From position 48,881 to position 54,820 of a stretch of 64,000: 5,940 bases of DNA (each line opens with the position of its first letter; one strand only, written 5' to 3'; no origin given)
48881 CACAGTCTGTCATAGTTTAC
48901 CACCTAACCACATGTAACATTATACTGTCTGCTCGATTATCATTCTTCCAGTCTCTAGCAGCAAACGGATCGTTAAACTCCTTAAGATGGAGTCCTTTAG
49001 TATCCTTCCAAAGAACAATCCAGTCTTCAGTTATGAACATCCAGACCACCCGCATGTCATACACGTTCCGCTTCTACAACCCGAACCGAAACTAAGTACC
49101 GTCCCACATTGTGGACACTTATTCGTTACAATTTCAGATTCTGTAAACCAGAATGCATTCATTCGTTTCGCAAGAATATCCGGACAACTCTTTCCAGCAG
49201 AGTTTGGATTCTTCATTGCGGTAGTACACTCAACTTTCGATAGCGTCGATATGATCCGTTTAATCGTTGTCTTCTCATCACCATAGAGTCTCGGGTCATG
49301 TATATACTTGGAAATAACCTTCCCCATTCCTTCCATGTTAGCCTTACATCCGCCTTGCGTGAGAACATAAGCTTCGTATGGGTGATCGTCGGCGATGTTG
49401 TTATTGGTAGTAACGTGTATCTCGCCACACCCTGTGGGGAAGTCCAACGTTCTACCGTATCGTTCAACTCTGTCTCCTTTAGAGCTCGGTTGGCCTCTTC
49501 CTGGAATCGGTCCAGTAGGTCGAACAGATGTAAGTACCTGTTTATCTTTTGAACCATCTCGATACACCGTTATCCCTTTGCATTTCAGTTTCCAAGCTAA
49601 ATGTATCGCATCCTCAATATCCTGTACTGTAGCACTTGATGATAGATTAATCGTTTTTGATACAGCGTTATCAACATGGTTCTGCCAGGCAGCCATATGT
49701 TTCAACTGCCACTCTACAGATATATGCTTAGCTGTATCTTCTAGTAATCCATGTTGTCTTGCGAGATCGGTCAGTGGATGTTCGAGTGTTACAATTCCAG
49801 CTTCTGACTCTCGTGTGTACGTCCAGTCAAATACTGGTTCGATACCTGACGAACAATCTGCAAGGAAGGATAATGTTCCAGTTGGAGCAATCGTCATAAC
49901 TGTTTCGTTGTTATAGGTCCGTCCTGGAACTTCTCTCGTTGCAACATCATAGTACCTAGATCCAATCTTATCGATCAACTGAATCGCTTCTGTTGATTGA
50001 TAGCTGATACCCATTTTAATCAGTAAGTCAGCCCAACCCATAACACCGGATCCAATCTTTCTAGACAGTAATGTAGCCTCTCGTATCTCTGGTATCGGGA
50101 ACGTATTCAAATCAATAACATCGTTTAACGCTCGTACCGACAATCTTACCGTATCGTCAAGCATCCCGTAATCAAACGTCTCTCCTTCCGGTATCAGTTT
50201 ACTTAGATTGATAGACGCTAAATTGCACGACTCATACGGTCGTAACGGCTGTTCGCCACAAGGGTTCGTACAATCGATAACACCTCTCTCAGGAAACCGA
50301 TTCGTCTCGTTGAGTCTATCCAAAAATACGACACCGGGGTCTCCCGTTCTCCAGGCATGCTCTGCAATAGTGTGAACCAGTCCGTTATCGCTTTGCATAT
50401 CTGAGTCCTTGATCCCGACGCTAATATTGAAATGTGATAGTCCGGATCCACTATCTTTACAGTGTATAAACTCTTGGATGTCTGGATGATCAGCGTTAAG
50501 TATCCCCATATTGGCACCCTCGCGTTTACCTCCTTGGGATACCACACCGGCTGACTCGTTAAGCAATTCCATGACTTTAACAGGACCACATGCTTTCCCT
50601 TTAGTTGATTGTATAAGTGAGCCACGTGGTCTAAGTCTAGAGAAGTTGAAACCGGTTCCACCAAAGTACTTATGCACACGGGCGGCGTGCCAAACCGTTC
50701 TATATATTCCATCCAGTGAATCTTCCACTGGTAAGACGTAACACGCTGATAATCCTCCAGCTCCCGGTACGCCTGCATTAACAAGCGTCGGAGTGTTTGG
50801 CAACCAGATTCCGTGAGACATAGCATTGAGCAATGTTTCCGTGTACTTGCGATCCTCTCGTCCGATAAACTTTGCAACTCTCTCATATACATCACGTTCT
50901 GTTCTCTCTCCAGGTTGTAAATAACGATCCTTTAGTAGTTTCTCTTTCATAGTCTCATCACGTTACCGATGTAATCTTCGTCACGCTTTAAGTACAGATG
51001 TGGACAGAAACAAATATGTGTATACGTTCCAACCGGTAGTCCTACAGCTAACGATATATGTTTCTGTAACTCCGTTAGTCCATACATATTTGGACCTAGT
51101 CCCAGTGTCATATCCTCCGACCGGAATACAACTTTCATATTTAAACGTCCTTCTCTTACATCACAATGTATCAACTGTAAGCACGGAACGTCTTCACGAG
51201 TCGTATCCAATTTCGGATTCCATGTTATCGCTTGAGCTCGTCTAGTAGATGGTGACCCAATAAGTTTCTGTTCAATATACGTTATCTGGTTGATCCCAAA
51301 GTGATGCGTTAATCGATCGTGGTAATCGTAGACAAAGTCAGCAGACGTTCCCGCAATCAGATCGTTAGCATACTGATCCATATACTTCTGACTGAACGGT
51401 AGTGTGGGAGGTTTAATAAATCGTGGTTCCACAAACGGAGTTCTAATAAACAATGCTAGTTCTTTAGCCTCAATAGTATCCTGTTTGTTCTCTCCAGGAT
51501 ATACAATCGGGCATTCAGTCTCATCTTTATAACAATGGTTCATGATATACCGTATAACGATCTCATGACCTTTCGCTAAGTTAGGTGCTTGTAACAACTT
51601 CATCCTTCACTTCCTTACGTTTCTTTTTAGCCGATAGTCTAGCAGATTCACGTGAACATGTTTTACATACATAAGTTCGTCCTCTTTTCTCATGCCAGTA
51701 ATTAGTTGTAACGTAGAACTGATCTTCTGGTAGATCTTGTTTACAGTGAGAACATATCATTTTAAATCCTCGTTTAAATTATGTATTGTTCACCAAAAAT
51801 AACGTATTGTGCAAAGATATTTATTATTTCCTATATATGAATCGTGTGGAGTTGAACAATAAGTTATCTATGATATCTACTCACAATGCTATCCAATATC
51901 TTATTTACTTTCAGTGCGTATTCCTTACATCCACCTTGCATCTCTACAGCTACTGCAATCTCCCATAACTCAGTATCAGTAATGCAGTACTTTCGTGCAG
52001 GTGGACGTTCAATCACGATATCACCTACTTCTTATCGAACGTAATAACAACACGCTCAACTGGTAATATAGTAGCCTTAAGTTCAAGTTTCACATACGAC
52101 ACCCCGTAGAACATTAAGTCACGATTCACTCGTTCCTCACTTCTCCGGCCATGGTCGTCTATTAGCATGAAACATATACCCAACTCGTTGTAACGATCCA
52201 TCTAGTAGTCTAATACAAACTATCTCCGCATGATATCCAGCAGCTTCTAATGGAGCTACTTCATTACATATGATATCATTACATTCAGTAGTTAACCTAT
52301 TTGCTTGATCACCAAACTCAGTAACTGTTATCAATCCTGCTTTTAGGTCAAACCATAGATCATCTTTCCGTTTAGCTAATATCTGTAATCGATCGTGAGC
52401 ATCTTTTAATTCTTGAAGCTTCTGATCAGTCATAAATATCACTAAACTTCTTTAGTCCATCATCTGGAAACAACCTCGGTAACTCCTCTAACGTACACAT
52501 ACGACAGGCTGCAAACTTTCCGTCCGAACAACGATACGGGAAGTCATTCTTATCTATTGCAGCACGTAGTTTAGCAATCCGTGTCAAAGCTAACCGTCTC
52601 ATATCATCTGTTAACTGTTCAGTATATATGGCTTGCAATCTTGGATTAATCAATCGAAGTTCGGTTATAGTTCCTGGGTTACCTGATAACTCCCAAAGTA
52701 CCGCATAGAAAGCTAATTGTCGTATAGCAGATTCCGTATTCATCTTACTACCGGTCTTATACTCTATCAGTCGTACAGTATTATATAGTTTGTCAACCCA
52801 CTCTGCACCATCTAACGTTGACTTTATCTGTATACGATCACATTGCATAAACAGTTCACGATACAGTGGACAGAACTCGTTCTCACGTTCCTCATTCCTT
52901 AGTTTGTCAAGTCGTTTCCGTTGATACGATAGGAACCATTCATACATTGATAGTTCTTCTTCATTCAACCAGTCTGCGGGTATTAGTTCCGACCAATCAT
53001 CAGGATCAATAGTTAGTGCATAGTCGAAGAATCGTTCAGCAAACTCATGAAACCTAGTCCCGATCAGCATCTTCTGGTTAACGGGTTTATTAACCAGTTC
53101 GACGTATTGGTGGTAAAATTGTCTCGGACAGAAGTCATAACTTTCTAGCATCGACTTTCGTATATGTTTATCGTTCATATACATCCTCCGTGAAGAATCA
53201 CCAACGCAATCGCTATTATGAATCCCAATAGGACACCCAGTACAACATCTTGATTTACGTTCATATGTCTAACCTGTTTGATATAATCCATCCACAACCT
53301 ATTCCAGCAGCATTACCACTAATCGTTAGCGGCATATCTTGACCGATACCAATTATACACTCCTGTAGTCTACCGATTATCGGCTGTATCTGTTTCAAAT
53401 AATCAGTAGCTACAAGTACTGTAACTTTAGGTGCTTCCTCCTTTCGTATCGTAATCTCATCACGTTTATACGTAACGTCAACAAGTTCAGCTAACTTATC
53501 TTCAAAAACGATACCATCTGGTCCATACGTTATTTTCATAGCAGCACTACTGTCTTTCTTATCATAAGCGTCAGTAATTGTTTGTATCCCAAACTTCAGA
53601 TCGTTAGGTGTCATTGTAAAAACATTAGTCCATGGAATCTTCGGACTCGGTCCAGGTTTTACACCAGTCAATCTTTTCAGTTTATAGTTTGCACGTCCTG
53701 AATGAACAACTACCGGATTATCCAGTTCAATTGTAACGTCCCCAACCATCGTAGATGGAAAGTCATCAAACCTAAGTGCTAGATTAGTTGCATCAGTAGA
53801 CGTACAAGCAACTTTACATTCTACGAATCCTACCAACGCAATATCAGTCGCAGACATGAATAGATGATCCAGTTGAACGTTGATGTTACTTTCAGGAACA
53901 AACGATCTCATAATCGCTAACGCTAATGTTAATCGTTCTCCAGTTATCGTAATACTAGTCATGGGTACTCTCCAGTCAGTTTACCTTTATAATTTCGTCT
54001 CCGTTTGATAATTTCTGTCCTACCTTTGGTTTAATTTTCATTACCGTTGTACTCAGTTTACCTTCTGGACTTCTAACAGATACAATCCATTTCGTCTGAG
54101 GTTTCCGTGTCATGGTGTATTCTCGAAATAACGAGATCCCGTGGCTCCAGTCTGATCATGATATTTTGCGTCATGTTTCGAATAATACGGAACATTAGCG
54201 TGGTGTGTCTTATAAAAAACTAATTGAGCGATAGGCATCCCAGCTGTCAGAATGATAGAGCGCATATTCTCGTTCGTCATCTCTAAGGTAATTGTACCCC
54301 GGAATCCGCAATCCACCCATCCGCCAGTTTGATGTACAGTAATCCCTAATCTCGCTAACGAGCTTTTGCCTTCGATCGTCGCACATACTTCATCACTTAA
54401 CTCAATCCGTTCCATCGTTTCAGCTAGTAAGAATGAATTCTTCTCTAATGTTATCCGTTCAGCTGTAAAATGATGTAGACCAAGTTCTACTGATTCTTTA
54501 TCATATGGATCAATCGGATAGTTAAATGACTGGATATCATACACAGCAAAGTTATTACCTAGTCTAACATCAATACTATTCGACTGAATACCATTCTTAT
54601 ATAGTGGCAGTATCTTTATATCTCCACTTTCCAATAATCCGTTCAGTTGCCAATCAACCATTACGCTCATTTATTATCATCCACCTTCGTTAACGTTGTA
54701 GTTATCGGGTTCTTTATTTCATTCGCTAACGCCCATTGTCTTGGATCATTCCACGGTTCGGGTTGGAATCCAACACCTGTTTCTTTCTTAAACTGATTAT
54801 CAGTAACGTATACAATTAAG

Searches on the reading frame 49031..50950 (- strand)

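Call 83: search_protein_families(library=pfam, proteins=[window:49031-50950:-], max_evalue=0.001)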
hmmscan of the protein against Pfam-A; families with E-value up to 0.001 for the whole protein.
window:49031-50950:- (639 aa): 3 families
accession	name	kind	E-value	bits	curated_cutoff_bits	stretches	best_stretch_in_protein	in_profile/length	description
PF02867.20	Ribonuc_red_lgC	-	1.2e-100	338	23.9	3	191-337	172-322/523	Ribonucleotide reductase, barrel domain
PF00317.26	Ribonuc_red_lgN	-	9.2e-11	42.1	28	1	4-63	9-76/77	Ribonucleotide reductase, all-alpha domain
PF12637.14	TSCPD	-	4.1e-09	37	22.8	1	504-598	7-85/88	TSCPD domain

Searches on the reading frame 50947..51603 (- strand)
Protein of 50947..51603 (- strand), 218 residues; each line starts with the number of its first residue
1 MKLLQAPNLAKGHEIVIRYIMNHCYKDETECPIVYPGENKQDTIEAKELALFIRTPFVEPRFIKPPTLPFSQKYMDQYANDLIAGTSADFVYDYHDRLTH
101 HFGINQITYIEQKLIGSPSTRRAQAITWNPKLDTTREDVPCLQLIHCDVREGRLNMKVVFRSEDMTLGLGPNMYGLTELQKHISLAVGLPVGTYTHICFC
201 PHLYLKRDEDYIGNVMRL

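Call 83: search_protein_families(library=pfam, proteins=[window:50947-51603:-], max_evalue=0.001)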
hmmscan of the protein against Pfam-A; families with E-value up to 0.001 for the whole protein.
window:50947-51603:- (218 aa): 1 family
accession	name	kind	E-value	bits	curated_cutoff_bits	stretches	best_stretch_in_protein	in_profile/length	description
PF00303.24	Thymidylat_synt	-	5.5e-13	49.1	24.3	1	100-207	105-214/266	Thymidylate synthase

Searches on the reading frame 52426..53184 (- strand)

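Call 83: search_protein_families(library=pfam, proteins=[window:52426-53184:-], max_evalue=0.001)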
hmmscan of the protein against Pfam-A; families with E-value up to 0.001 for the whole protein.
window:52426-53184:- (252 aa): 2 families
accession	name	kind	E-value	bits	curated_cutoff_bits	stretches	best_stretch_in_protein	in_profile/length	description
PF12705.13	PDDEXK_1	-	3.4e-19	70.2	22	1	11-232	5-242/247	PD-(D/E)XK nuclease superfamily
PF01930.23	Cas_Cas4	-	6.2e-07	30.1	22.7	1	130-235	59-157/160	Domain of unknown function DUF83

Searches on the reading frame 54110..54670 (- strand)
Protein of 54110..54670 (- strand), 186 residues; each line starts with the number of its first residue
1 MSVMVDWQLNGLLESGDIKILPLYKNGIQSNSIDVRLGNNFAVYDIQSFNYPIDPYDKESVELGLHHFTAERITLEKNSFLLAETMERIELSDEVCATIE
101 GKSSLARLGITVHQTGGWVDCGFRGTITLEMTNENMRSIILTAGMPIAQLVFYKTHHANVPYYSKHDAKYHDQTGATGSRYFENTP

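Call 84: search_protein_families(library=pfam, proteins=[window:54110-54670:-], max_evalue=0.001)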
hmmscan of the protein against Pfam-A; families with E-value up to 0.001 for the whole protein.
window:54110-54670:- (186 aa): 3 families
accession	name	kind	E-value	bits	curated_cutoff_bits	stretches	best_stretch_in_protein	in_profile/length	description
PF22769.1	DCD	-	2.8e-40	138.4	27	1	5-154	3-152/153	dCTP deaminase-like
PF00692.24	dUTPase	-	2.1e-11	44.1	22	1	62-173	13-122/129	dUTPase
PF06559.16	DCD_N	-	1.5e-08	35.1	21.4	1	3-154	4-162/164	2'-deoxycytidine 5'-triphosphate deaminase (DCD) N-terminal domain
